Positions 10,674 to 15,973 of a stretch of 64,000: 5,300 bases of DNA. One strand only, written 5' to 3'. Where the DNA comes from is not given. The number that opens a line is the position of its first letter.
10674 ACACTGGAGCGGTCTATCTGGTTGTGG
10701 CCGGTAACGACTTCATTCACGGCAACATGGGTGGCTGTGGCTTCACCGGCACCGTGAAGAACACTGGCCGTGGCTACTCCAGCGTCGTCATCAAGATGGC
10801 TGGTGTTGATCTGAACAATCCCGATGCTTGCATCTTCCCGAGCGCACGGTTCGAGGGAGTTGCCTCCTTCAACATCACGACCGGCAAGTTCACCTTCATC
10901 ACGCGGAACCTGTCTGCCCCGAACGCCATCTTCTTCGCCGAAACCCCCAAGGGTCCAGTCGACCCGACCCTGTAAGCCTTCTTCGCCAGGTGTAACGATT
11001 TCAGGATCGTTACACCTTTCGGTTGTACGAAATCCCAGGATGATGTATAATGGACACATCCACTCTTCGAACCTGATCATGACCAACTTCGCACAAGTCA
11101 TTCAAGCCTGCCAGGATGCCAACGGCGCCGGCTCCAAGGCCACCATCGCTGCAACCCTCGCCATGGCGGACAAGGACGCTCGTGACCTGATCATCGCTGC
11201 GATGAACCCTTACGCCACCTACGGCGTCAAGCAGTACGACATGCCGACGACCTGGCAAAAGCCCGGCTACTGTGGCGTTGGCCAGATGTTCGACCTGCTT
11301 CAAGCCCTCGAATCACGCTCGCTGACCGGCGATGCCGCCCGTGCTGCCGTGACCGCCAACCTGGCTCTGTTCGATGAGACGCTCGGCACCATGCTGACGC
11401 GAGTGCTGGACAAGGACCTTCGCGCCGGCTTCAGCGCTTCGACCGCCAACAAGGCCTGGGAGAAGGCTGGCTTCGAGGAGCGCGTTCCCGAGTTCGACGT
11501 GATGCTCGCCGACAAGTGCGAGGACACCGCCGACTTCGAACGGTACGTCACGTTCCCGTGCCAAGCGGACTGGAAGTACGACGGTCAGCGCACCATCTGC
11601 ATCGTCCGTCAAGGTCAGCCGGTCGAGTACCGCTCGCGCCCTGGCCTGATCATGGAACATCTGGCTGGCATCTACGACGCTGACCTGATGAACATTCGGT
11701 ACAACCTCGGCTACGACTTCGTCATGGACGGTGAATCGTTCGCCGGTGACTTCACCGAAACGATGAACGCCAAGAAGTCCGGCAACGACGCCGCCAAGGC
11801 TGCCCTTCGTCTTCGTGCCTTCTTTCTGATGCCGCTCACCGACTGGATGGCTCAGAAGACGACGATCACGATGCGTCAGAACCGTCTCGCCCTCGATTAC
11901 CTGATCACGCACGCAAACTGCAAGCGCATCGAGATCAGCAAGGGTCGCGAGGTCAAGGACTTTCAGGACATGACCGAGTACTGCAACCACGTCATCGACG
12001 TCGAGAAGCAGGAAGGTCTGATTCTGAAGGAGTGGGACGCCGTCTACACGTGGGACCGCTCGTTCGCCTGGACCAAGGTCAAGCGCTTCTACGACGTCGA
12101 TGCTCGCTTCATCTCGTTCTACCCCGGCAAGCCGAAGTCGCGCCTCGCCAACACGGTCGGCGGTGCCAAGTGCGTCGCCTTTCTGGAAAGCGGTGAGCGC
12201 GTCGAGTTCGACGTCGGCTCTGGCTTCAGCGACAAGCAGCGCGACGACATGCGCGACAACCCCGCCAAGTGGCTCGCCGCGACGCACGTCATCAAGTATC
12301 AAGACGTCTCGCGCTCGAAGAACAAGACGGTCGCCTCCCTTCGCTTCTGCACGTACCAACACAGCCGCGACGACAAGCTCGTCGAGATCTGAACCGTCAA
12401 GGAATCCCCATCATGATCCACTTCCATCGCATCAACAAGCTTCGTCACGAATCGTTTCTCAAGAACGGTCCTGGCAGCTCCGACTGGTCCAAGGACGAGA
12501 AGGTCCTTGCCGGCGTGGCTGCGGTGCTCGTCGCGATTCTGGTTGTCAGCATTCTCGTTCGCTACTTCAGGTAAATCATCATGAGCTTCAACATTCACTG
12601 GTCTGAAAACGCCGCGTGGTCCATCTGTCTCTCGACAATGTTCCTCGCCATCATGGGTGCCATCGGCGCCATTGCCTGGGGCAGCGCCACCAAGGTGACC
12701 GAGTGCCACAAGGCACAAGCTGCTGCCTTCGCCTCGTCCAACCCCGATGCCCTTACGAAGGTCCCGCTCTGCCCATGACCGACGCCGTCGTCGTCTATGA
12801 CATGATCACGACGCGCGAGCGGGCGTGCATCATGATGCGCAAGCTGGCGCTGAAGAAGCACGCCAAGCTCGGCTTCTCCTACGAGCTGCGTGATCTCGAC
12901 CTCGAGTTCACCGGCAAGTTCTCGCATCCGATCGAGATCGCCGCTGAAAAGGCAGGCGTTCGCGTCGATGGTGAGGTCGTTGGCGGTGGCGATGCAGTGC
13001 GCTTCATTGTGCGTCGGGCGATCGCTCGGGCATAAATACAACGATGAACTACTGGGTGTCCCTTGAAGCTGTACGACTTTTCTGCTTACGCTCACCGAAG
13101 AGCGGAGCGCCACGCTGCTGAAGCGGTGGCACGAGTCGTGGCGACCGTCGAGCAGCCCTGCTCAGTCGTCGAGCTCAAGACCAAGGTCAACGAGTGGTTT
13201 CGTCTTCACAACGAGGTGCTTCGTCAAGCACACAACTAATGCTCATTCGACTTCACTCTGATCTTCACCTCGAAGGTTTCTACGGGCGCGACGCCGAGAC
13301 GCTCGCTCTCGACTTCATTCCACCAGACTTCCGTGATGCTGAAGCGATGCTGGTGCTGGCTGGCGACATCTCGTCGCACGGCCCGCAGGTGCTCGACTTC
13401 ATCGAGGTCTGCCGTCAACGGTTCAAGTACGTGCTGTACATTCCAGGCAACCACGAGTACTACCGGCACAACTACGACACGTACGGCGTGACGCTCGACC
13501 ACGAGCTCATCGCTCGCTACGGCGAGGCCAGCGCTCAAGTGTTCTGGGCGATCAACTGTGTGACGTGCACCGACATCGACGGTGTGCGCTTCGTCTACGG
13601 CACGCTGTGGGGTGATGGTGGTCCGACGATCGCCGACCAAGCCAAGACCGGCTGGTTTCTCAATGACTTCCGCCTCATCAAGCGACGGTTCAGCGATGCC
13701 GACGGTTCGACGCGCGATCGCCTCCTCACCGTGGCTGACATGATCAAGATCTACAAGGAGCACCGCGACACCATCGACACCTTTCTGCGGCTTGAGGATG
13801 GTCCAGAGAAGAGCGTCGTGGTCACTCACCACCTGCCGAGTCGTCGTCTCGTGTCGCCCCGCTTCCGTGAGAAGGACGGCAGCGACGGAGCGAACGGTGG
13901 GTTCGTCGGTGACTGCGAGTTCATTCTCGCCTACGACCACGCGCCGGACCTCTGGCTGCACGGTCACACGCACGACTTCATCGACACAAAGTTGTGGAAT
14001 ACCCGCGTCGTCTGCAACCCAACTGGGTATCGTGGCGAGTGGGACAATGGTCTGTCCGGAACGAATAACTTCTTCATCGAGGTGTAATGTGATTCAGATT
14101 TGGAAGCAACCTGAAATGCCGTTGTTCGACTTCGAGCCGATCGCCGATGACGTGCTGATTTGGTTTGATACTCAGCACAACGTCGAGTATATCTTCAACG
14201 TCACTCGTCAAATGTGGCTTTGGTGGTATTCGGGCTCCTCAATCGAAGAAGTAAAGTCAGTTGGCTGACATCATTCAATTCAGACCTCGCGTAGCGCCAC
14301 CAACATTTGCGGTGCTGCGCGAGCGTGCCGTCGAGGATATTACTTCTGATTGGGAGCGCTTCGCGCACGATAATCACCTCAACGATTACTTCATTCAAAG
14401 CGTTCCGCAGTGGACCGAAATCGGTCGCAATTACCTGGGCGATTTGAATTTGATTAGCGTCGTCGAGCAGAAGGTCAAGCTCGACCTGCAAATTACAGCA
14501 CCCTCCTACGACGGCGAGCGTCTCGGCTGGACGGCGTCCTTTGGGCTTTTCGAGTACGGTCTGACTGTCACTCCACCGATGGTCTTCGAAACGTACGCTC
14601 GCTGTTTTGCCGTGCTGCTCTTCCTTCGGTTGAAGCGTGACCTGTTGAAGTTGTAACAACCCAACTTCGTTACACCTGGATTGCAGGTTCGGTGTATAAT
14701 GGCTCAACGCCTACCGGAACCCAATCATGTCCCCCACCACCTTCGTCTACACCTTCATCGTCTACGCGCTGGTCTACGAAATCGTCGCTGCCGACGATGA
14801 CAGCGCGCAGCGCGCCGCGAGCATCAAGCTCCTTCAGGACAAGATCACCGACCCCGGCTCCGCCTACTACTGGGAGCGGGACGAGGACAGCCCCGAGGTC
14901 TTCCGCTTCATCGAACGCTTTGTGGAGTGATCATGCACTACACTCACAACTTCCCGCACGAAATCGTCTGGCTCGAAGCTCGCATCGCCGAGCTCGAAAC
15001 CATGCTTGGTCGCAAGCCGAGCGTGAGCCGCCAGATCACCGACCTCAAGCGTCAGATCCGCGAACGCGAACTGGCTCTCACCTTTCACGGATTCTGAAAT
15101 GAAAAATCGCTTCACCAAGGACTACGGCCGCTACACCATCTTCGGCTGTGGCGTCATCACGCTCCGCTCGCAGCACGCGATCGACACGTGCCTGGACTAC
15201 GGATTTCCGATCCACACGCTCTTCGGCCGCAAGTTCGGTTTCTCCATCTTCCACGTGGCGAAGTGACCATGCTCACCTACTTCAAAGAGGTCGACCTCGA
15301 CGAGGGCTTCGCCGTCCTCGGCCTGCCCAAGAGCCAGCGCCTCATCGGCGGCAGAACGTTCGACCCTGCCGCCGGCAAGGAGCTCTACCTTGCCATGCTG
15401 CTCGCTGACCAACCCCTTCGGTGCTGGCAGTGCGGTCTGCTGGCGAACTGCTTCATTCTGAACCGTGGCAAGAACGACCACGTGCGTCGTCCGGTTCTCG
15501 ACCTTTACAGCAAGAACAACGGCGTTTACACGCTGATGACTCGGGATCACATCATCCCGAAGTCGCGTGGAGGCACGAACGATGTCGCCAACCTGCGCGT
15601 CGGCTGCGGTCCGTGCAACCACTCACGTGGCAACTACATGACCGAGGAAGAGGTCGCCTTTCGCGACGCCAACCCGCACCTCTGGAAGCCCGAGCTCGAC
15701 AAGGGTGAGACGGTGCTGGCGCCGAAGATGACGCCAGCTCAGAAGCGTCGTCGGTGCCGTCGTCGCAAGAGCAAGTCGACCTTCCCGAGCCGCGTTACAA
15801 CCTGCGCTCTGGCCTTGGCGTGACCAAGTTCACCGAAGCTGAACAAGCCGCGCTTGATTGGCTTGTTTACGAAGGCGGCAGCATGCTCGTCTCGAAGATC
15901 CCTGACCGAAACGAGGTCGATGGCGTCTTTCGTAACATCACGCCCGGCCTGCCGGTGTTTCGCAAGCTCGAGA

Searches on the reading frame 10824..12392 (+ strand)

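Call 6: search_protein_families(library=phrogs, proteins=[window:10824-12392:+], max_evalue=0.001)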
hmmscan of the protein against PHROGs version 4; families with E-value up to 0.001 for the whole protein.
window:10824-12392:+ (522 aa): 2 families
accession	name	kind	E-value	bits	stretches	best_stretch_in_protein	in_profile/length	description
phrog_114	-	DNA, RNA and nucleotide metabolism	6.5e-63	214.3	1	77-518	79-501/634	ATP-dependent DNA ligase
phrog_21758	-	unknown function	0.00047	21.4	1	109-185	24-98/117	-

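Call 7: search_protein_families(library=pfam, proteins=[window:10824-12392:+], max_evalue=0.001)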
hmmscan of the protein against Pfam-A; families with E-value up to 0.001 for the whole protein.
window:10824-12392:+ (522 aa): 1 family
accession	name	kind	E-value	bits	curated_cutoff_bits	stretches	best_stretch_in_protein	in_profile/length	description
PF01068.26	DNA_ligase_A_M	-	1.5e-13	51.4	26.2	1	227-420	2-204/204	ATP dependent DNA ligase domain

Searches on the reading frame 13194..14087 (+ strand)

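Call 81: search_protein_families(library=phrogs, proteins=[window:13194-14087:+], max_evalue=0.0001)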
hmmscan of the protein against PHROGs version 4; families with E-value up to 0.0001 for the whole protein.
window:13194-14087:+ (297 aa): 1 family
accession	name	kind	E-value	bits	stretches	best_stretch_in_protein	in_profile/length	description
phrog_1649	-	other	6.4e-34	118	1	10-285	30-277/308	metallo-phosphoesterase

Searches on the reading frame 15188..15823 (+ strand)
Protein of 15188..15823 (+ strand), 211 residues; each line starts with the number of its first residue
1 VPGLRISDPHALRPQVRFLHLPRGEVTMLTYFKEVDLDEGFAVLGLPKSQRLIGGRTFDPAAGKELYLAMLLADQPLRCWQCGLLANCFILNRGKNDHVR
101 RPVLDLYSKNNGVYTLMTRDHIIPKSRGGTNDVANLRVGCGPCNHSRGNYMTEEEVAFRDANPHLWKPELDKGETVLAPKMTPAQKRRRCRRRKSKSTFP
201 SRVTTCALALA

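Call 81: search_protein_families(library=phrogs, proteins=[window:15188-15823:+], max_evalue=0.0001)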
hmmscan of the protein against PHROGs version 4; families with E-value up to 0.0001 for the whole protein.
window:15188-15823:+ (211 aa): 17 families
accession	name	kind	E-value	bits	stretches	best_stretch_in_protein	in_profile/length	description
phrog_6050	-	DNA, RNA and nucleotide metabolism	2e-10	41.1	1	76-152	311-362/402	HNH endonuclease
phrog_8660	-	DNA, RNA and nucleotide metabolism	1.4e-09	39.3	1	77-160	125-189/196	HNH endonuclease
phrog_2118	-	DNA, RNA and nucleotide metabolism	1.5e-09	38.9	1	74-154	174-228/301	HNH endonuclease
phrog_16726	-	DNA, RNA and nucleotide metabolism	4.5e-08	34.2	1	116-155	109-148/308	HNH endonuclease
phrog_5718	-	DNA, RNA and nucleotide metabolism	1.1e-07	32.2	1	115-157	141-183/394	HNH endonuclease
phrog_25184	-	DNA, RNA and nucleotide metabolism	3e-07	31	1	78-149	91-159/209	HNH endonuclease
phrog_2214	-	DNA, RNA and nucleotide metabolism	5e-07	30.2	1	77-152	194-241/429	HNH endonuclease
phrog_1035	-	DNA, RNA and nucleotide metabolism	2.2e-06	28.7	1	120-168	183-232/271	endonuclease VII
phrog_9508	-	DNA, RNA and nucleotide metabolism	2.6e-06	28.5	1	107-193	32-114/171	HNH endonuclease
phrog_8828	-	DNA, RNA and nucleotide metabolism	5.1e-06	27.6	1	98-149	68-120/205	HNH endonuclease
phrog_589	-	DNA, RNA and nucleotide metabolism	5.1e-06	27.3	1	118-147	108-138/179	HNH endonuclease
phrog_22283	-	unknown function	8.6e-06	26.8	1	118-156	39-77/135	-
phrog_25983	-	DNA, RNA and nucleotide metabolism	1.2e-05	26.5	1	107-155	26-74/171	HNH endonuclease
phrog_9645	-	DNA, RNA and nucleotide metabolism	1.3e-05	26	1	117-156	39-78/168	HNH endonuclease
phrog_7785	-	DNA, RNA and nucleotide metabolism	2e-05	25.6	1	119-160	83-124/147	HNH endonuclease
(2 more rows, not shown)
